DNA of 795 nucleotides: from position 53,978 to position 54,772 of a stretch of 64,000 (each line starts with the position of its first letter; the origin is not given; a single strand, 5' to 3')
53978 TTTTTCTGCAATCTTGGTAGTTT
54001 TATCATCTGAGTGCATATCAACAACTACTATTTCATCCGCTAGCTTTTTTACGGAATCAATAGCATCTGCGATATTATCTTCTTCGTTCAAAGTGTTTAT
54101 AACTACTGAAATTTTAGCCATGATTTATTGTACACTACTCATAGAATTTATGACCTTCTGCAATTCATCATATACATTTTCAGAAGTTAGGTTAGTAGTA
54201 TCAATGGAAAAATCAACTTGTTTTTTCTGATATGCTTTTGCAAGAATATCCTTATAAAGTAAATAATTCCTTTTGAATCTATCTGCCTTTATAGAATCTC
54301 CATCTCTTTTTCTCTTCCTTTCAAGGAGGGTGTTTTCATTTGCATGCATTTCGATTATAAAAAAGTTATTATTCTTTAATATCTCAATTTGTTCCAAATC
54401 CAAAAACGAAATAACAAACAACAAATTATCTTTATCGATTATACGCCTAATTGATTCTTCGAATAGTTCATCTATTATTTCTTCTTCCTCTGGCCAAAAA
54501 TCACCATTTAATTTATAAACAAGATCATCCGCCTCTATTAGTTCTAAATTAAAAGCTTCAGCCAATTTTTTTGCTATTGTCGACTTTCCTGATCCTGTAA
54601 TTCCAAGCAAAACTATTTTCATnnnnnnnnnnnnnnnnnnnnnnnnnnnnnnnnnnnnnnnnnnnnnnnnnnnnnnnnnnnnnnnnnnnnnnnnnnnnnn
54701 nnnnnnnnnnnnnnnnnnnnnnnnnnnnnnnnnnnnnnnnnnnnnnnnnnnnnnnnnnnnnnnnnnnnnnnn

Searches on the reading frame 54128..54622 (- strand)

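Call 18: search_protein_families(library=pfam, proteins=[window:54128-54622:-], max_evalue=0.01)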
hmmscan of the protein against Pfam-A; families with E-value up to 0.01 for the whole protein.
window:54128-54622:- (165 aa): 16 families
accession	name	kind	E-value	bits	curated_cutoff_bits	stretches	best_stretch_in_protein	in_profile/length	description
PF13238.12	AAA_18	-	3.2e-09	37.8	29.4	1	3-113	1-118/128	AAA domain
PF13671.12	AAA_33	-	6.1e-08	33.5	27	1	3-41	2-40/143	AAA domain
PF13207.12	AAA_17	-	1.7e-06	28.8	27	1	6-38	1-33/136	AAA domain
PF01202.28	SKI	-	8.2e-06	26.5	22.1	1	10-158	2-158/159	Shikimate kinase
PF02224.24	Cytidylate_kin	-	0.00013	22.2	26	1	7-33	5-31/211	Cytidylate kinase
PF13189.12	Cytidylate_kin2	-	0.00028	21.5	28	1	9-62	8-60/176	Cytidylate kinase-like family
PF07728.20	AAA_5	-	0.001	19.5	22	1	3-46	2-40/139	AAA domain (dynein-related subfamily)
PF00004.35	AAA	-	0.0011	19.8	21.2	1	3-56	1-52/131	ATPase family associated with various cellular activities (AAA)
PF01443.25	Viral_helicase1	-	0.0012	19.2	21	0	3-143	1-159/228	Viral superfamily 1 RNA helicase core domain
PF07931.18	CPT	-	0.0025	18.1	22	0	79-156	100-169/172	Chloramphenicol phosphotransferase-like protein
PF08433.16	KTI12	-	0.0027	17.7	22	0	3-59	4-57/271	Chromatin associated protein KTI12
PF13521.12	AAA_28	-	0.0032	18.2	27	1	2-29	1-28/164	AAA domain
PF00406.28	ADK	-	0.004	17.7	26.8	0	5-35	1-31/151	Adenylate kinase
PF00910.28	RNA_helicase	-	0.0046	17.9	21.5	0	3-38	1-37/105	RNA helicase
PF01583.26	APS_kinase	-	0.0049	17.3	21.1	0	3-41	5-39/152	Adenylylsulphate kinase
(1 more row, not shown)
